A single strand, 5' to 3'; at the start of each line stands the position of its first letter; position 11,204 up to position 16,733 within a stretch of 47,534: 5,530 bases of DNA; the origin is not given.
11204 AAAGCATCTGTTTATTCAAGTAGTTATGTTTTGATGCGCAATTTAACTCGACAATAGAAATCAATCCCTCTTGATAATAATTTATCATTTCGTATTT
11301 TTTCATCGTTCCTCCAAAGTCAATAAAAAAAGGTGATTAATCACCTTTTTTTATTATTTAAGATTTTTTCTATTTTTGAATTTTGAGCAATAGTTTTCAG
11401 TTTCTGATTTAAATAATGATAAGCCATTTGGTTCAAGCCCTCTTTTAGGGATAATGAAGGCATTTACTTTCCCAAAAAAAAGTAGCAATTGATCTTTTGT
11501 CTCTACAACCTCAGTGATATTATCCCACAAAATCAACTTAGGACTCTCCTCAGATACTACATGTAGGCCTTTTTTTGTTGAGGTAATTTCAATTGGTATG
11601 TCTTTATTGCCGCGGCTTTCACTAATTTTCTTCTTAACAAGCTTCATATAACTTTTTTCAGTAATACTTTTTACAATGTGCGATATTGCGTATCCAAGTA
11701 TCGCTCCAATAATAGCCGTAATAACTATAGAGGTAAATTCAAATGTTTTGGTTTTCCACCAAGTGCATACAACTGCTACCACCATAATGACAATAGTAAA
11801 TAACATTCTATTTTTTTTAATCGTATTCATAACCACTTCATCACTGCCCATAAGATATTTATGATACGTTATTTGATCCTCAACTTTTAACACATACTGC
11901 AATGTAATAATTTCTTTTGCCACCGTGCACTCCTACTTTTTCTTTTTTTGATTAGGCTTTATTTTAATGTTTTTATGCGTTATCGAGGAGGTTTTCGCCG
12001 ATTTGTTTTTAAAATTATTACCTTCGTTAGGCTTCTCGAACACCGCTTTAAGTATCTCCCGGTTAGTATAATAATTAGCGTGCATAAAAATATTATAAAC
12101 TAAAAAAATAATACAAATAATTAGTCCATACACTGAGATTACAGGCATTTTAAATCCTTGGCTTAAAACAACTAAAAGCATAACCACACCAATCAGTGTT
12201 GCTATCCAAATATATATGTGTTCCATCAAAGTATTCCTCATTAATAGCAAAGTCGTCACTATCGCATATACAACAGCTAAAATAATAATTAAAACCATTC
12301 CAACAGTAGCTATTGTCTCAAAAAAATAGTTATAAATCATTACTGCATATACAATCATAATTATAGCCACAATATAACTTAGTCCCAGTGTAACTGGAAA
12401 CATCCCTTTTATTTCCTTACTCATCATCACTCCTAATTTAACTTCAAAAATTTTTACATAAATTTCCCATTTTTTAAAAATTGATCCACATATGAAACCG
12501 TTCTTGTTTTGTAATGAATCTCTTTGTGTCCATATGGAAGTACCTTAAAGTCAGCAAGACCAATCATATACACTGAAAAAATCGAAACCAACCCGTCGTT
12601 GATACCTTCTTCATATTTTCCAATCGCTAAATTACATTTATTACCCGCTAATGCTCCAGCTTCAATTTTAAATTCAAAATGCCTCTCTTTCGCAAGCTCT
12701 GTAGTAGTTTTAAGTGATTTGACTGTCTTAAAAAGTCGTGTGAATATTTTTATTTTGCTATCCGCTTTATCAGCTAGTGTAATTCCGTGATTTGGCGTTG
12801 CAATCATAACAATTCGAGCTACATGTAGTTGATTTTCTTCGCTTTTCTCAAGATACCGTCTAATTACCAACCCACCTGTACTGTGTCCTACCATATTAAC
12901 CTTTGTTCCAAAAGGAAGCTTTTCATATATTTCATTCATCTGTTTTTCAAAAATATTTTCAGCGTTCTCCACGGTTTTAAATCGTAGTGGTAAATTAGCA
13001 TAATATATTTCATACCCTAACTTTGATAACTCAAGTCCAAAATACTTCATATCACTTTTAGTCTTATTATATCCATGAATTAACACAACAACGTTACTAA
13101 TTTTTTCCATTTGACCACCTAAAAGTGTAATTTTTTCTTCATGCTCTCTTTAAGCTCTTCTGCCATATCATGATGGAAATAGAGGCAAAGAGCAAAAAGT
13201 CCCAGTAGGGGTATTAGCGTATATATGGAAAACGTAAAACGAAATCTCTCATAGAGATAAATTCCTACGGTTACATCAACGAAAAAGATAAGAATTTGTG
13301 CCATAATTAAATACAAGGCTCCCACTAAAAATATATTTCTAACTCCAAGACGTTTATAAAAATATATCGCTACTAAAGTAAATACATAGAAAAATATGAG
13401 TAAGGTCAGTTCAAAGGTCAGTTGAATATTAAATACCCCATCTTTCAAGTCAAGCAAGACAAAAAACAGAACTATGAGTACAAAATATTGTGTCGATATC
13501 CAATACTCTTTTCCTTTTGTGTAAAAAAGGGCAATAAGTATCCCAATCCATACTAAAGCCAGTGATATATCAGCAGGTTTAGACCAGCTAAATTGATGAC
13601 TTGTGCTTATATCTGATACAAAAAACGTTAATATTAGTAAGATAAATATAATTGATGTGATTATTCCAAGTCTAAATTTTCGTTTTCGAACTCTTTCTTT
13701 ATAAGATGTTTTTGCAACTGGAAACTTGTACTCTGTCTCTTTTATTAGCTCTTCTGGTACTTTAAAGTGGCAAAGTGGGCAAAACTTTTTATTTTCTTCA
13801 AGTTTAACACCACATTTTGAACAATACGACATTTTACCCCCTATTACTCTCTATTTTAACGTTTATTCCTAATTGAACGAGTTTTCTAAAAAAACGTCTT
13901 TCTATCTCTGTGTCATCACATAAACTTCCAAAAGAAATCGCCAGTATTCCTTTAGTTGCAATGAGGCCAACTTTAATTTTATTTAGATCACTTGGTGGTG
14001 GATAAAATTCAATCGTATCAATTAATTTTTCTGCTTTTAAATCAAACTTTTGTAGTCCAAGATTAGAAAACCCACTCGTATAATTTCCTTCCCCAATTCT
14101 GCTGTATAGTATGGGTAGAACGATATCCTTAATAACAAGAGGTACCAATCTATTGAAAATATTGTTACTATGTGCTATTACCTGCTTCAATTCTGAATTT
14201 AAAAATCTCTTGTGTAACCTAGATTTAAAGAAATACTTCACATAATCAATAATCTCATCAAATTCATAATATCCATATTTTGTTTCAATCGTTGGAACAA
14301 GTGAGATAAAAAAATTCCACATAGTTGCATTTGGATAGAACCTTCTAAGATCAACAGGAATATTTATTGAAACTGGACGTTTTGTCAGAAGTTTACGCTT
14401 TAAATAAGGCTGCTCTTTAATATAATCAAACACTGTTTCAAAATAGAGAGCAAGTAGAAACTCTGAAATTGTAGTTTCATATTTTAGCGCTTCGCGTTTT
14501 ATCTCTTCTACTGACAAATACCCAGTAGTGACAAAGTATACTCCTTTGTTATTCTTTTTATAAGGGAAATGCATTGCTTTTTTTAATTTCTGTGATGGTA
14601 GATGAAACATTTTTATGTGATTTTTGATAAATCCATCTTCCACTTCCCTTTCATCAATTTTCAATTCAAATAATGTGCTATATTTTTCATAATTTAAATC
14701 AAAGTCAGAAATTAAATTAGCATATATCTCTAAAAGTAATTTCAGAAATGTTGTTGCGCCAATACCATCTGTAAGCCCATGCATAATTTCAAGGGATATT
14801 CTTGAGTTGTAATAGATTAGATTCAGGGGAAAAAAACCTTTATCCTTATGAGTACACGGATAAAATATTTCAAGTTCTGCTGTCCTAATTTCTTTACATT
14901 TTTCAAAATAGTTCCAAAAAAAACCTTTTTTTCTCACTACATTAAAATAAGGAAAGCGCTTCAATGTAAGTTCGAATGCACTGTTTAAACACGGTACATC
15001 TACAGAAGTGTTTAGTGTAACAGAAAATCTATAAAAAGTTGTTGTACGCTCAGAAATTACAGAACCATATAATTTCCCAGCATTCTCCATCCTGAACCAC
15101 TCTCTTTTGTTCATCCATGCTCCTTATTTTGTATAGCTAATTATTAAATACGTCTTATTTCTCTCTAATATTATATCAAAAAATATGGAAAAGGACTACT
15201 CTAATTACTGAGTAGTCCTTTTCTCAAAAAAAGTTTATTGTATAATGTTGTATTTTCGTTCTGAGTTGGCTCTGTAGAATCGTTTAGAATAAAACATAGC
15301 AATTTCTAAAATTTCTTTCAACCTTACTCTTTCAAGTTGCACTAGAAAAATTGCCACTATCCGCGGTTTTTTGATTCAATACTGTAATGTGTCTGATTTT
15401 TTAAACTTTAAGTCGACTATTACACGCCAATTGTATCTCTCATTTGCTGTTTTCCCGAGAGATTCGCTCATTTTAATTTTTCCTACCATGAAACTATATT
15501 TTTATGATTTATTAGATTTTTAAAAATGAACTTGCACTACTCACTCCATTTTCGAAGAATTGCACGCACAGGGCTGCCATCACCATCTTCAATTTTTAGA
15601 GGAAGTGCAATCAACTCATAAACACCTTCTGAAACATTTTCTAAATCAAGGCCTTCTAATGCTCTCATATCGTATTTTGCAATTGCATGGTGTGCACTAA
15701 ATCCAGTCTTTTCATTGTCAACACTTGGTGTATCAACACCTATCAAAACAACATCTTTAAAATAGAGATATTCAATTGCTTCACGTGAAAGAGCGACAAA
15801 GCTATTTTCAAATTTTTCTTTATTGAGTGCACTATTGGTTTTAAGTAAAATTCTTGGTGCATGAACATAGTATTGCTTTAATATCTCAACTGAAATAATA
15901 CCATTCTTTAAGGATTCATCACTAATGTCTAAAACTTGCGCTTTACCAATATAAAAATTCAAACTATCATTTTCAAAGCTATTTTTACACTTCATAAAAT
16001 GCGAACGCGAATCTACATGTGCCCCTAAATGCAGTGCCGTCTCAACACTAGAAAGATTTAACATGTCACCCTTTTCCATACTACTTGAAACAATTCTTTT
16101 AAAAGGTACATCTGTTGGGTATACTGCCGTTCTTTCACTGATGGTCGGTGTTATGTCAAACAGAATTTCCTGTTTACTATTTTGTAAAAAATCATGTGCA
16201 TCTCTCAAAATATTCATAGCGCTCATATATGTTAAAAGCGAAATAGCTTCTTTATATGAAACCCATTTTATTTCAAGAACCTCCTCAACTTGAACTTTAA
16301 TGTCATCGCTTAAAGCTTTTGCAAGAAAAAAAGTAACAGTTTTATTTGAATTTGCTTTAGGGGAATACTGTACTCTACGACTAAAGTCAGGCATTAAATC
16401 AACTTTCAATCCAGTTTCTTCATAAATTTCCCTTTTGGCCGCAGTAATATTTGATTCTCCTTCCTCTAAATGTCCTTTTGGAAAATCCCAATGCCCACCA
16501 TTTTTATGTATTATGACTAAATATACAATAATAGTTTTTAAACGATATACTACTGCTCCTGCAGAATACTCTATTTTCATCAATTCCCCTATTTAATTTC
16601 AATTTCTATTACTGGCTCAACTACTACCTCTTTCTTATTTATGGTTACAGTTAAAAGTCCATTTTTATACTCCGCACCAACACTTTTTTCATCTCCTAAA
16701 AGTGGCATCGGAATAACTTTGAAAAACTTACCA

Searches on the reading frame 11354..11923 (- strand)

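Call 45: search_protein_families(library=pfam, proteins=[window:11354-11923:-], max_evalue=0.00001)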
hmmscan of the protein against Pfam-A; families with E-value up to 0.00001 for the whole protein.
window:11354-11923:- (189 aa): 1 family
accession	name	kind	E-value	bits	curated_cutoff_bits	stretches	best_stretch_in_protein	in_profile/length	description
PF14317.12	YcxB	-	3.6e-10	39.9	23.3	1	118-172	4-58/61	YcxB-like protein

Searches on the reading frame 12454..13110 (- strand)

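Call 45: search_protein_families(library=pfam, proteins=[window:12454-13110:-], max_evalue=0.00001)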
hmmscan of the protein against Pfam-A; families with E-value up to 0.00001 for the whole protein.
window:12454-13110:- (218 aa): 7 families
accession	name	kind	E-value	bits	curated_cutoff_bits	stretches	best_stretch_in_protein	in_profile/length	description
PF24096.1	DUF7379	-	8e-11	42.7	33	1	46-129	50-136/191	Domain of unknown function (DUF7379)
PF02089.21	Palm_thioest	-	1.6e-09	38.3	26.8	1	8-121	2-124/254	Palmitoyl protein thioesterase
PF06028.17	DUF915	-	6.6e-09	35.9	22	1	48-157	83-193/255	Alpha/beta hydrolase of unknown function (DUF915)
PF00561.26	Abhydrolase_1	-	1.4e-07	31.8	25.8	1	7-115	2-114/245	alpha/beta hydrolase fold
PF05057.20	DUF676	-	6.1e-07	29.6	20.3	1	5-136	5-157/217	Putative serine esterase (DUF676)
PF07819.20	PGAP1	-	1.1e-06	29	24.3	1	58-131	79-152/233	PGAP1-like alpha/beta domain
PF12146.15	Hydrolase_4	-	1.7e-06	28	27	0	62-122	73-125/239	Serine aminopeptidase, S33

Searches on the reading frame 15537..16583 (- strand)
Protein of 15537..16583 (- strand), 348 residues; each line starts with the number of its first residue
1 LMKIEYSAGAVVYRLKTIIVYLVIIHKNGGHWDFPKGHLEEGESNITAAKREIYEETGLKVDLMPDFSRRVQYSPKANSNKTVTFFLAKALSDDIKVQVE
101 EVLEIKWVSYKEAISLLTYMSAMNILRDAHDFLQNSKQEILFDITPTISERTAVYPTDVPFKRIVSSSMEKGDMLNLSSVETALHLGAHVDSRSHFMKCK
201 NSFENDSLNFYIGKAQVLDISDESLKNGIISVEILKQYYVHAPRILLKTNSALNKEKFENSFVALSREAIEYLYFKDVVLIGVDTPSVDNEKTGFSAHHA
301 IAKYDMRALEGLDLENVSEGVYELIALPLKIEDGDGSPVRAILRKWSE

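Call 32: search_protein_families(library=pfam, proteins=[window:15537-16583:-], max_evalue=0.000001)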
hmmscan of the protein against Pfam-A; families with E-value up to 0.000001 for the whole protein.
window:15537-16583:- (348 aa): 2 families
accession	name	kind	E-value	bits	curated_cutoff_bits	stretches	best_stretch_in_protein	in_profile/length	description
PF00293.34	NUDIX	-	8.1e-17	61.9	21.1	1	7-115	5-119/134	NUDIX domain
PF04199.19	Cyclase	-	4.2e-16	59.9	23.1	1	142-289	1-141/142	Putative cyclase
